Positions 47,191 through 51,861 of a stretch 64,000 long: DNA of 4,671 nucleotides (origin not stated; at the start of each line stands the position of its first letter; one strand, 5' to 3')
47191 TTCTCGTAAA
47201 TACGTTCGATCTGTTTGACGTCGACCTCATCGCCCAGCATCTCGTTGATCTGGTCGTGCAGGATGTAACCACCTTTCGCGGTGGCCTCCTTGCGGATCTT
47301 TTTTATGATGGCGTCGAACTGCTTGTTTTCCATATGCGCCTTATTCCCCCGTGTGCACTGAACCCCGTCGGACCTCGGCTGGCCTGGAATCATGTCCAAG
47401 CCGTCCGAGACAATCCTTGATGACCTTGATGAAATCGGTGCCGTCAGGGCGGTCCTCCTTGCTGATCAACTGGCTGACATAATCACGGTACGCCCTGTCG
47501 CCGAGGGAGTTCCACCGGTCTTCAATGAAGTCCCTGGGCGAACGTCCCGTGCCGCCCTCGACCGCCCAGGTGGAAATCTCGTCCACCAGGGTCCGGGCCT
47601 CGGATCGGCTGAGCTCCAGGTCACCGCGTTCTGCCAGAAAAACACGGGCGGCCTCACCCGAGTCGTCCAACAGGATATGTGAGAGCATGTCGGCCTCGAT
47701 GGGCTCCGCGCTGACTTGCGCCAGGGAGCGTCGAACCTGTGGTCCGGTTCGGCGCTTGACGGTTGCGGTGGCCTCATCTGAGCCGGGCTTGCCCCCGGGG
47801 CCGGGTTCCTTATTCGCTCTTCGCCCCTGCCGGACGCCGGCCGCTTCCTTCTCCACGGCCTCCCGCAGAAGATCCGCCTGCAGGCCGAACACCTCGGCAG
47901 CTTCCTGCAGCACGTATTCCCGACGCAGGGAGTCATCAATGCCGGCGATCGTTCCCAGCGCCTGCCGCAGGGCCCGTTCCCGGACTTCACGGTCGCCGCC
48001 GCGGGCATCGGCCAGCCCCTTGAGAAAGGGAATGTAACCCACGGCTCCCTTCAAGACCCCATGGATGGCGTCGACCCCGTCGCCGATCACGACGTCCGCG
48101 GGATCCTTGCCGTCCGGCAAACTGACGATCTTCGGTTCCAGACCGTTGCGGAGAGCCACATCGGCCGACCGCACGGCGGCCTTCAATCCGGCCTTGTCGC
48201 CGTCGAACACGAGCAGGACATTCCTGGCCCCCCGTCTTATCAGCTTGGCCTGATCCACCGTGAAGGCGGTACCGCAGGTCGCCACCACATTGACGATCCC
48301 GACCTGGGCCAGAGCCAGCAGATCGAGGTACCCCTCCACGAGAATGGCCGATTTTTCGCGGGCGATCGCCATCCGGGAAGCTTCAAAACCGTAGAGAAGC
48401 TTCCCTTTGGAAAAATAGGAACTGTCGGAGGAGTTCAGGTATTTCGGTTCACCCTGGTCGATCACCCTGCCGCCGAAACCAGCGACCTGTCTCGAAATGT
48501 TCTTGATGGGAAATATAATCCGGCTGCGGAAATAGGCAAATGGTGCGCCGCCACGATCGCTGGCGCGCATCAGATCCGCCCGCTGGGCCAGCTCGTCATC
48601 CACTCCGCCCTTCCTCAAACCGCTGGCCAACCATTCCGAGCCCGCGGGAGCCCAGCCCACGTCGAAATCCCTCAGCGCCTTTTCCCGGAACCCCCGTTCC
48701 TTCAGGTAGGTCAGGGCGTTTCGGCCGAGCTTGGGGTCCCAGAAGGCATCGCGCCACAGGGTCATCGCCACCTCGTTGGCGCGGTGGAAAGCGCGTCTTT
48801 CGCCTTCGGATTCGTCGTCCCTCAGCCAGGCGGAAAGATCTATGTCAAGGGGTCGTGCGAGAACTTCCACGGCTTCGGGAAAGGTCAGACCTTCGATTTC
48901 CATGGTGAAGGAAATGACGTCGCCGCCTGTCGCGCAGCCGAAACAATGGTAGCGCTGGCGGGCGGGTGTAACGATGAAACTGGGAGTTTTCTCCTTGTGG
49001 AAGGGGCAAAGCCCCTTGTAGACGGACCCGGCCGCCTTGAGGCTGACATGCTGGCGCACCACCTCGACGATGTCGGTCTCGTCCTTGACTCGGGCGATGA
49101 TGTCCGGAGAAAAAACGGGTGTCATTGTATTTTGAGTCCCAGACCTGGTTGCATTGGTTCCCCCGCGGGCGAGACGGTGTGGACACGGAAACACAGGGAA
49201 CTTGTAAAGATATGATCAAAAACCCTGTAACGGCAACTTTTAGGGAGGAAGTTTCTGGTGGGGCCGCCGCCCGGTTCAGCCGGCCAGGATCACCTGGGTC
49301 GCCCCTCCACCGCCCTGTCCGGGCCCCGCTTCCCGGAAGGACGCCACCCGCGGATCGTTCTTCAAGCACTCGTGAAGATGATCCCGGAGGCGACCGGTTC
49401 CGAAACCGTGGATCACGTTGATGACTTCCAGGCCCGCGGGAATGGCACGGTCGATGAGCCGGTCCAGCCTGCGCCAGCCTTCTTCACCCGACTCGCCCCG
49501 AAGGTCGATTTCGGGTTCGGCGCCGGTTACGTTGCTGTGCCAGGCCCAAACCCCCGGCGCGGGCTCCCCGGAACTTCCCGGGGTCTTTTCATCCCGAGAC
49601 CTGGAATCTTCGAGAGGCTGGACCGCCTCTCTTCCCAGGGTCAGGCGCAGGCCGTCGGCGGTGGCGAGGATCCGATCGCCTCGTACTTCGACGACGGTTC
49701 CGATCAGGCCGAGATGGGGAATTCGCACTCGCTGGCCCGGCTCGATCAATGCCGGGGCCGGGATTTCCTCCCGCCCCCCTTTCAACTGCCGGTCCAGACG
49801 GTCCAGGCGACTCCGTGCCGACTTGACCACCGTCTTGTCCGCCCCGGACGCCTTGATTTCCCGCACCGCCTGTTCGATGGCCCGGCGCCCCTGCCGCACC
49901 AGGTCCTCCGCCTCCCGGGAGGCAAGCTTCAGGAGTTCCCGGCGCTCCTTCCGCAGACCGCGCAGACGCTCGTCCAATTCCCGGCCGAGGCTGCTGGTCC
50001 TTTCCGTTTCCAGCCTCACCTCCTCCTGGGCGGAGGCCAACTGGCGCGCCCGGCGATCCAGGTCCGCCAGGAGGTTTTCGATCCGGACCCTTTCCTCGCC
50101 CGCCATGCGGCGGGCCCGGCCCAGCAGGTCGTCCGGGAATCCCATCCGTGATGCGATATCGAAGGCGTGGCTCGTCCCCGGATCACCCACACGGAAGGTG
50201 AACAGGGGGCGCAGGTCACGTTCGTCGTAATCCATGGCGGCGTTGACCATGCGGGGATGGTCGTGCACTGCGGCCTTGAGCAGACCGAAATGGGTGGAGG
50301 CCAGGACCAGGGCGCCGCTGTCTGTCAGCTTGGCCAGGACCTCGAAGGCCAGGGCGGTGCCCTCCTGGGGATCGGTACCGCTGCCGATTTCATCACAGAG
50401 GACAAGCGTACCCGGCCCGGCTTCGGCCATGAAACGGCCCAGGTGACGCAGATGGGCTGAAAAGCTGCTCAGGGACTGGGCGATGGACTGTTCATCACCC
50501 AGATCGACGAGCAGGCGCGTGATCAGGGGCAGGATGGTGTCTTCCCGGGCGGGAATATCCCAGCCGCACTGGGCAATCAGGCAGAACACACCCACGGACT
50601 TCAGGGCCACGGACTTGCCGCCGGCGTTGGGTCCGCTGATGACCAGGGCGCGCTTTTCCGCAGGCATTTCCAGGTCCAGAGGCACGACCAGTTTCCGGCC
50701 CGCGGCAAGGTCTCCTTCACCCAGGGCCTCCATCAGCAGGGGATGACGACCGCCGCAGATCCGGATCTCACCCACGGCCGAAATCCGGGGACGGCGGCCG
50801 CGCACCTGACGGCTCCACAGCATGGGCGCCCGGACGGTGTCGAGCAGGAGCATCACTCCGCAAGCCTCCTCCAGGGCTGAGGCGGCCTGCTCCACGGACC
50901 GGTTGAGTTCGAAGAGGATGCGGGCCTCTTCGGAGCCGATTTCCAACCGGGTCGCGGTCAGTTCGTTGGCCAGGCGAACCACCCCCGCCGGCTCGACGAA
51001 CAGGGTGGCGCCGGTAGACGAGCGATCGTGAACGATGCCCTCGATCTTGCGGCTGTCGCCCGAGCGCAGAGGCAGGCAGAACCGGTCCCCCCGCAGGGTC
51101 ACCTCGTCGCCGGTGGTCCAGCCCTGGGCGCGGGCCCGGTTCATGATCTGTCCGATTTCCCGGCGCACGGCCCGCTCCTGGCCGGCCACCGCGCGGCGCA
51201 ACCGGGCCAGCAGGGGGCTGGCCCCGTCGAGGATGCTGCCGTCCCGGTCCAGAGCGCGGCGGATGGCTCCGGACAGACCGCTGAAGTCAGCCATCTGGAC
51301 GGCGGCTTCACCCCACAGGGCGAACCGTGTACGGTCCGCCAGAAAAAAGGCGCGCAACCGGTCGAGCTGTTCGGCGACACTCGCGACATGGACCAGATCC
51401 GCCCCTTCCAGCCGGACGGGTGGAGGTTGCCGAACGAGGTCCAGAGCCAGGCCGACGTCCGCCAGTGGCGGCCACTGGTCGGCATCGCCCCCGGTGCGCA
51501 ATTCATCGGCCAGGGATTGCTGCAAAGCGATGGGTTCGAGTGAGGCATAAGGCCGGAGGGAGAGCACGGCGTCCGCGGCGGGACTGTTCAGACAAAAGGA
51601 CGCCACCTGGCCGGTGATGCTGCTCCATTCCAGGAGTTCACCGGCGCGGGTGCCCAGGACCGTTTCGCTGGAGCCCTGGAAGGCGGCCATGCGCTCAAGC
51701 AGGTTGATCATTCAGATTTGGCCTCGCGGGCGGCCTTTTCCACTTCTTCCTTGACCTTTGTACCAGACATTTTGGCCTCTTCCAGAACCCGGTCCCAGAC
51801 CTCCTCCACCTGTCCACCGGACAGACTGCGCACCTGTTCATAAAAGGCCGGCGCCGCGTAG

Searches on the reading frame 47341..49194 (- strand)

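Call 62: search_protein_families(library=pfam, proteins=[window:47341-49194:-], max_evalue=0.00001)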
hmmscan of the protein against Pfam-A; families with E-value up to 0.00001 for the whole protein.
window:47341-49194:- (617 aa): 6 families
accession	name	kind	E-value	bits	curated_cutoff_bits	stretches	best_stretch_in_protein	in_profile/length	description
PF01807.25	Zn_ribbon_DnaG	-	6.9e-34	116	24.9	1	30-121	3-94/98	CHC2 zinc finger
PF08275.17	DNAG_N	-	3.7e-32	111.5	26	1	157-272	11-126/128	DNA primase catalytic core, N-terminal domain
PF13155.12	Toprim_2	-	3.3e-21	75.9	22.1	1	284-368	1-87/88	Toprim-like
PF13662.12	Toprim_4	-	6.9e-15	55.5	25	1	283-354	3-81/85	Toprim domain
PF01751.28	Toprim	-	2.5e-10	40.8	23.1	1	283-348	2-81/96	Toprim domain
PF13362.12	Toprim_3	-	2.2e-08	34.9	27.2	1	283-371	2-91/95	Toprim domain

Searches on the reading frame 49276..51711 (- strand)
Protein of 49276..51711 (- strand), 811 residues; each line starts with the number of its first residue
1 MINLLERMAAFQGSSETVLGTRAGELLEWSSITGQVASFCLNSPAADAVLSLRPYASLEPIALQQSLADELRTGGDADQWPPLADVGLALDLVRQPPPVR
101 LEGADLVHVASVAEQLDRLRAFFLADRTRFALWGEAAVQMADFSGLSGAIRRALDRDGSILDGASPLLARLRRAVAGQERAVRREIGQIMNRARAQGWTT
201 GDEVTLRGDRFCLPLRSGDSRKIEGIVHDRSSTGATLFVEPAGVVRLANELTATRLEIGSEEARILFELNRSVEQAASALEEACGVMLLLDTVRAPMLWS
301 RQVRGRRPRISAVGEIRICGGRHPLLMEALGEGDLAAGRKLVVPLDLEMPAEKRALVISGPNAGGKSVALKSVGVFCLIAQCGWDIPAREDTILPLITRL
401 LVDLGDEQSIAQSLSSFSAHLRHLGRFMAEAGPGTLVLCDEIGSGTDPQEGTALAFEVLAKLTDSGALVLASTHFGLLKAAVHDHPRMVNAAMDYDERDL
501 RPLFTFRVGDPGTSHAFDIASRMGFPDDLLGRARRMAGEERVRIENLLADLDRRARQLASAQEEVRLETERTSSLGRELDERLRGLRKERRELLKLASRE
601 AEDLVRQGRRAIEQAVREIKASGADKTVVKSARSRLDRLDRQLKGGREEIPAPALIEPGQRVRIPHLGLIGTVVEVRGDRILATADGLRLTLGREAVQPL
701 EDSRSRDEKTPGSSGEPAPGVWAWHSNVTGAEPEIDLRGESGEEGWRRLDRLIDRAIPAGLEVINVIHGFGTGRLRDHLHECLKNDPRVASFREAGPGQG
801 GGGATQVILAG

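Call 62: search_protein_families(library=pfam, proteins=[window:49276-51711:-], max_evalue=0.00001)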
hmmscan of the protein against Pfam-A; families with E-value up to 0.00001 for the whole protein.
window:49276-51711:- (811 aa): 2 families
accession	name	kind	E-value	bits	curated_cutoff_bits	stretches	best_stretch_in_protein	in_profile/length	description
PF00488.27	MutS_V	-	3.3e-27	96.1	30.2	1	357-537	2-184/188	MutS domain V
PF01713.27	Smr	-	1.5e-19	70.4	25.7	1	735-809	1-76/77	Smr domain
